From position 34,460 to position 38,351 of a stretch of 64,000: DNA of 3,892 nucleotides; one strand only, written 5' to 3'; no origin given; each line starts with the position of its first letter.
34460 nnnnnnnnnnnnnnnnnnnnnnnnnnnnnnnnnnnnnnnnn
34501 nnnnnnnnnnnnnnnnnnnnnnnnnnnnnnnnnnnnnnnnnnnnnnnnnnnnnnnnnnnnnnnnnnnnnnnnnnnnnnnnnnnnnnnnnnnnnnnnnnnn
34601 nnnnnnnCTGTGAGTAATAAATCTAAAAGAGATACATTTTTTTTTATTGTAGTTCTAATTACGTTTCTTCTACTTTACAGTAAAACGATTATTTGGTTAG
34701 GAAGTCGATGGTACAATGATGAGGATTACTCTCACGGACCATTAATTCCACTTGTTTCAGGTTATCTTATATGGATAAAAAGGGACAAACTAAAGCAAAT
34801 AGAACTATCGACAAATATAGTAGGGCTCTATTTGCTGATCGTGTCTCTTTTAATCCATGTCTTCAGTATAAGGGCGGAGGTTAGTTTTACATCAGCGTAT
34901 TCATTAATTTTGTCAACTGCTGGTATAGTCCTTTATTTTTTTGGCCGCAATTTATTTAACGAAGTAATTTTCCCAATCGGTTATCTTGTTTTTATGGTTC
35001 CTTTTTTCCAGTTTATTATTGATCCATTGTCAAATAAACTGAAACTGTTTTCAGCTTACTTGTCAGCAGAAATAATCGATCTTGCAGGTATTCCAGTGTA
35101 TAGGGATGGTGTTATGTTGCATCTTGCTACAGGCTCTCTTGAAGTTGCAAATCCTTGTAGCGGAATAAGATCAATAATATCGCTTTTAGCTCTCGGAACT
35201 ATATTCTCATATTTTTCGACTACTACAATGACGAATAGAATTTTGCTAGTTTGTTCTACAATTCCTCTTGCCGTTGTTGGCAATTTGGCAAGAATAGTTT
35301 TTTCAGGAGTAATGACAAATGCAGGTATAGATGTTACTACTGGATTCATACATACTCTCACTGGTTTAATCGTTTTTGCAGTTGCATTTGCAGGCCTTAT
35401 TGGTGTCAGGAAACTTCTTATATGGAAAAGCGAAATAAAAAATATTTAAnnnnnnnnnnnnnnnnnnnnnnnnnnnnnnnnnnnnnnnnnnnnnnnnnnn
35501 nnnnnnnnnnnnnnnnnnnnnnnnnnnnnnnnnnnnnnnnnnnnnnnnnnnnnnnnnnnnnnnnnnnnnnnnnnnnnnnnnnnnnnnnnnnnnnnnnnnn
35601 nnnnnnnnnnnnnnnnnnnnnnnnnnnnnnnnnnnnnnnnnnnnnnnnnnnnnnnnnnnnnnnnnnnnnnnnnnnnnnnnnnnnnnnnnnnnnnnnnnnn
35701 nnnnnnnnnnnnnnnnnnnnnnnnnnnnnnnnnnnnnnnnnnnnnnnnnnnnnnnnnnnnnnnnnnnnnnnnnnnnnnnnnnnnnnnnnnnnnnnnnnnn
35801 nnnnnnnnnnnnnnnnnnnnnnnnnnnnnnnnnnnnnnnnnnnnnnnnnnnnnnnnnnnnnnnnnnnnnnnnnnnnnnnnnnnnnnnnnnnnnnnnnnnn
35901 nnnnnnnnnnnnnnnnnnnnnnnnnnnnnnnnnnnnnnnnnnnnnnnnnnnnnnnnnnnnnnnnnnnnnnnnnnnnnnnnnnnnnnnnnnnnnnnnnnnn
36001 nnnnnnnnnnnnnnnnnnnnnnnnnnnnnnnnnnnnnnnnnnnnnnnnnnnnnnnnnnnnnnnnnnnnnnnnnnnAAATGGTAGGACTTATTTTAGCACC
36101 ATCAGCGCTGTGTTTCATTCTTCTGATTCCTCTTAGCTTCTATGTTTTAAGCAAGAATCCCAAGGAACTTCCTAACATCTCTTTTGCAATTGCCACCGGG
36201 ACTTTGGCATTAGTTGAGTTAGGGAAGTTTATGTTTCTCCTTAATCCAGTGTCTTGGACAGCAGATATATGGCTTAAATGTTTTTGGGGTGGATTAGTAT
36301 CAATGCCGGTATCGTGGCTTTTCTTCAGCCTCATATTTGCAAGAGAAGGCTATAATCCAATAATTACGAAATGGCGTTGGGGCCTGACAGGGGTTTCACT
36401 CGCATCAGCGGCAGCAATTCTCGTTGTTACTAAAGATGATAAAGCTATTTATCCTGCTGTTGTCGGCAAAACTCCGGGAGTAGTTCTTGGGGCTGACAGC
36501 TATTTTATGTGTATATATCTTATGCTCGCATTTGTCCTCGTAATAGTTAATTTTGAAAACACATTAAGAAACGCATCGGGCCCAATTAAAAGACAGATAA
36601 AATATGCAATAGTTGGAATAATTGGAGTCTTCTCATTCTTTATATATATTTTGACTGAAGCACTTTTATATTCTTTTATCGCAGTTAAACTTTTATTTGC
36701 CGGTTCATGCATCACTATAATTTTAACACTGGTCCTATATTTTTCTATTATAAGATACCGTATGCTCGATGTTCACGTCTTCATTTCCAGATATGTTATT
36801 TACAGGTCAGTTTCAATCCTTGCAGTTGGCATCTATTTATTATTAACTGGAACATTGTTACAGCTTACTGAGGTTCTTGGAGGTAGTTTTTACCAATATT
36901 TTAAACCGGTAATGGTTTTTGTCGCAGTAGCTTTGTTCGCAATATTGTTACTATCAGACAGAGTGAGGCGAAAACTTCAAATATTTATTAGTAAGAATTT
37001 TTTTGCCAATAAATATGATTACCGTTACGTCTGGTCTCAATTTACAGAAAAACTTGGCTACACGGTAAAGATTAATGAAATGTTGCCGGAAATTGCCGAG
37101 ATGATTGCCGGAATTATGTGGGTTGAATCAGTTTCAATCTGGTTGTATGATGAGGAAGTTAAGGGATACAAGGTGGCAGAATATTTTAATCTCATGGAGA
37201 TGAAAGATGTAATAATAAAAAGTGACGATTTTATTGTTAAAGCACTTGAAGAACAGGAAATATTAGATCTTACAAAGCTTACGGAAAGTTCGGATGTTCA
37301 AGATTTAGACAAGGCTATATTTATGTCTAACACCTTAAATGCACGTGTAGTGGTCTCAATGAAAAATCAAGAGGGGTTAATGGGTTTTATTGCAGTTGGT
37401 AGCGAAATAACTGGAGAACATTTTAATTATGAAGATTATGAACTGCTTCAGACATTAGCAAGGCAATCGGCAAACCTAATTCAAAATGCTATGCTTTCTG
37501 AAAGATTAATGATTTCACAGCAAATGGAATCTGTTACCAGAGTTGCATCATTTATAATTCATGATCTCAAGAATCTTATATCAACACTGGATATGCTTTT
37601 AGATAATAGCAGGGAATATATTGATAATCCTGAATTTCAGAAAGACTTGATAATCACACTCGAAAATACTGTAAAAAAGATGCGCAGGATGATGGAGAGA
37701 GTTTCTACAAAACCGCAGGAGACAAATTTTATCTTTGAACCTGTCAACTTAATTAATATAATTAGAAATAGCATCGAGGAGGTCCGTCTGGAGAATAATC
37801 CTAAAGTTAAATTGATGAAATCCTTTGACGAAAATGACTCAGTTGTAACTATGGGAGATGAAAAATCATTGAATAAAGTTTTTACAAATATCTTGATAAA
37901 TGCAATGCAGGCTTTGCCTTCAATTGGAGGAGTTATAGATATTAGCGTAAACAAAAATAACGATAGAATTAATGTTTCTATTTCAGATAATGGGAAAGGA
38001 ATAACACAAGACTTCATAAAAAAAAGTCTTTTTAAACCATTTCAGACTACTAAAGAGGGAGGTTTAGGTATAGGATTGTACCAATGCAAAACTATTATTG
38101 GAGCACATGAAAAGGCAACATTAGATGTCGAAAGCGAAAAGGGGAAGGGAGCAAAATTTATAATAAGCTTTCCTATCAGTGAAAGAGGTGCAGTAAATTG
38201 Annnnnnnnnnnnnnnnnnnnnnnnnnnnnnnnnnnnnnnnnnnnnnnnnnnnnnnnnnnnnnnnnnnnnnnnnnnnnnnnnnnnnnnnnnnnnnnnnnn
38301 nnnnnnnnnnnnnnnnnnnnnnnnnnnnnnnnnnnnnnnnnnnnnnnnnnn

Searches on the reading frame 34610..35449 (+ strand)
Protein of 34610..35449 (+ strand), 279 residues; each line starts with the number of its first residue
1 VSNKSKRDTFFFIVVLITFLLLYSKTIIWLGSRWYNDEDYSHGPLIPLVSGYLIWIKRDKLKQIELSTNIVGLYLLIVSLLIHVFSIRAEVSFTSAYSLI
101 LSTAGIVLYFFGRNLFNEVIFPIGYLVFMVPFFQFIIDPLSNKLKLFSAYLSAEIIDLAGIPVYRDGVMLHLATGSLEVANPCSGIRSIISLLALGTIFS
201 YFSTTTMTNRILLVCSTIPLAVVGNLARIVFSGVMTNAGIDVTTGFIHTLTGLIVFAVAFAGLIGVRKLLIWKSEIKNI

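Call 8: search_protein_families(library=pfam, proteins=[window:34610-35449:+])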
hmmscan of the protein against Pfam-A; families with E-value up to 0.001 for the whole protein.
window:34610-35449:+ (279 aa): 1 family
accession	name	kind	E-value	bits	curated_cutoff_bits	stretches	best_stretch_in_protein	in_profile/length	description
PF09721.15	Exosortase_EpsH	-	1.1e-66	225.3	25.7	1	17-268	2-252/254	Transmembrane exosortase (Exosortase_EpsH)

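Call 29: search_protein_families(library=ncbifam, proteins=[window:34610-35449:+], max_evalue=0.00001)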
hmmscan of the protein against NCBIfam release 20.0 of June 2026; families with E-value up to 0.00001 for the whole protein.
window:34610-35449:+ (279 aa): 15 families
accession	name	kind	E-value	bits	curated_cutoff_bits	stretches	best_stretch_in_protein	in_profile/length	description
NF038142.1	exosort_XrtW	exception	1.1e-66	225.2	425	1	12-271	5-266/494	exosortase W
TIGR02602.1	8TM_EpsH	subfamily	5.1e-58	196.4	105.55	1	32-261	2-231/241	exosortase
TIGR03109.2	exosort_XrtA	exception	1.2e-55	188.7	208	1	12-267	3-256/261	exosortase A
TIGR04152.1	exosort_VPLPA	exception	1.5e-55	189.2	400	1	33-270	3-242/486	VPLPA-CTERM-specific exosortase XrtD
NF035943.2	exosort_XrtV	exception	4.5e-41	140.9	313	1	13-270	6-266/270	exosortase V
TIGR03113.1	exosort_XrtB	exception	2.2e-33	116.1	275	1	14-270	3-264/268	exosortase B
TIGR04151.1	exosort_VPDSG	exception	1.3e-22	80.6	300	1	9-277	27-305/306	VPDSG-CTERM-specific exosortase XrtC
TIGR04178.1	exo_archaeo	signature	3.6e-15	56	23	1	177-268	1-93/97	exosortase/archaeosortase family protein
TIGR04156.1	cyanoexo_CrtB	exception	4.9e-14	52.5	300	1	15-263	6-259/280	cyanoexosortase B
NF033770.1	exosort_XrtT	exception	3.9e-13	48.8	250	1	14-264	3-261/472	exosortase T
NF033464.1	cyanoexo_CrtC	exception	2.7e-12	46.8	225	1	50-231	47-235/278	cyanoexosortase C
TIGR03763.1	cyanoexo_CrtA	exception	4e-12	46.2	150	1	44-265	36-253/260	cyanoexosortase A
TIGR04476.1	exosort_XrtN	exception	1.6e-11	44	200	1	7-258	27-234/406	exosortase N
TIGR04124.1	archaeo_artE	exception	7.3e-08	32.6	95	1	122-257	9-137/153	archaeosortase family protein ArtE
TIGR03762.1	archaeo_artC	exception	2.6e-06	27.5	100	0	118-264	118-268/274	archaeosortase C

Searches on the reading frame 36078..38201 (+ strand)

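Call 8: search_protein_families(library=pfam, proteins=[window:36078-38201:+])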
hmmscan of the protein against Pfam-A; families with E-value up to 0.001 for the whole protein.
window:36078-38201:+ (707 aa): 3 families
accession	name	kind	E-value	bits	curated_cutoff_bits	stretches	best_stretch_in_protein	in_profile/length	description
PF02518.31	HATPase_c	-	1.9e-19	70.6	26.4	1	593-700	1-109/111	Histidine kinase-, DNA gyrase B-, and HSP90-like ATPase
PF13492.12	GAF_3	-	1.4e-06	29.2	27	1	333-470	3-129/129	GAF domain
PF01590.32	GAF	-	3.7e-05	24.7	22.4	1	333-466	3-131/133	GAF domain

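Call 29: search_protein_families(library=ncbifam, proteins=[window:36078-38201:+], max_evalue=0.00001)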
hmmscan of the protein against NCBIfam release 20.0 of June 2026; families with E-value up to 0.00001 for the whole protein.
window:36078-38201:+ (707 aa): 42 families (the best 25 are shown)
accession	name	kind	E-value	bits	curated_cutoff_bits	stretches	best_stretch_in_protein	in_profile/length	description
TIGR02916.1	PEP_his_kin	equivalog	9.9e-125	417.7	300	1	77-699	66-679/679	XrtA/PEP-CTERM system histidine kinase PrsK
NF008468.0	PRK11360.1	equivalog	8.1e-30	103.7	646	1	473-704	383-612/616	two-component system sensor histidine kinase AtoS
NF007688.0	PRK10364.1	equivalog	6.9e-24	84.4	479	1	482-701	236-452/460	two-component system sensor histidine kinase ZraS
NF010411.0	PRK13837.1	equivalog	1.2e-23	83.1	647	1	469-706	433-681/828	two-component system VirA-like sensor kinase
NF052574.1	HisKinEspCMyxo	equivalog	1.5e-20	73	1200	1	395-702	333-639/785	serine histidine kinase EspC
NF006800.0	PRK09303.1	equivalog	2.8e-20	72.6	342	1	474-702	139-379/383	histidine kinase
NF053867.1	SprKinKinDBac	equivalog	1e-19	70.4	775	1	573-702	375-499/500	sporulation kinase KinD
NF038348.1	T2SS_HK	subfamily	9.1e-19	67.3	450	1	596-700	470-573/574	histidine kinase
NF047794.1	HisKinPtgB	equivalog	9.7e-19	67.1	1000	1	509-698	465-653/656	two-component system sensor histidine kinase PgtB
TIGR02966.1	phoR_proteo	equivalog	9.7e-18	64.3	334.2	1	493-698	121-333/333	phosphate regulon sensor histidine kinase PhoR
NF041735.1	hist_kin_RppB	equivalog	2.6e-17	62.7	400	1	548-699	283-438/438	two-component system sensor histidine kinase RppB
NF046044.1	PnpS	equivalog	4.6e-17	62.1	400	1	545-699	234-390/390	two-component system histidine kinase PnpS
NF033092.0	HK_WalK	equivalog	6.1e-16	58.1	725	1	545-700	436-594/594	cell wall metabolism sensor histidine kinase WalK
NF040750.1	tetrathio_HK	equivalog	1.8e-15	56.5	750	1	476-685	328-539/555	tetrathionate respiration histidine kinase TtrS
NF047497.1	HK_LIC_12097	equivalog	2.7e-15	56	500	1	481-700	145-366/367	LIC_12097 family sensor histidine kinase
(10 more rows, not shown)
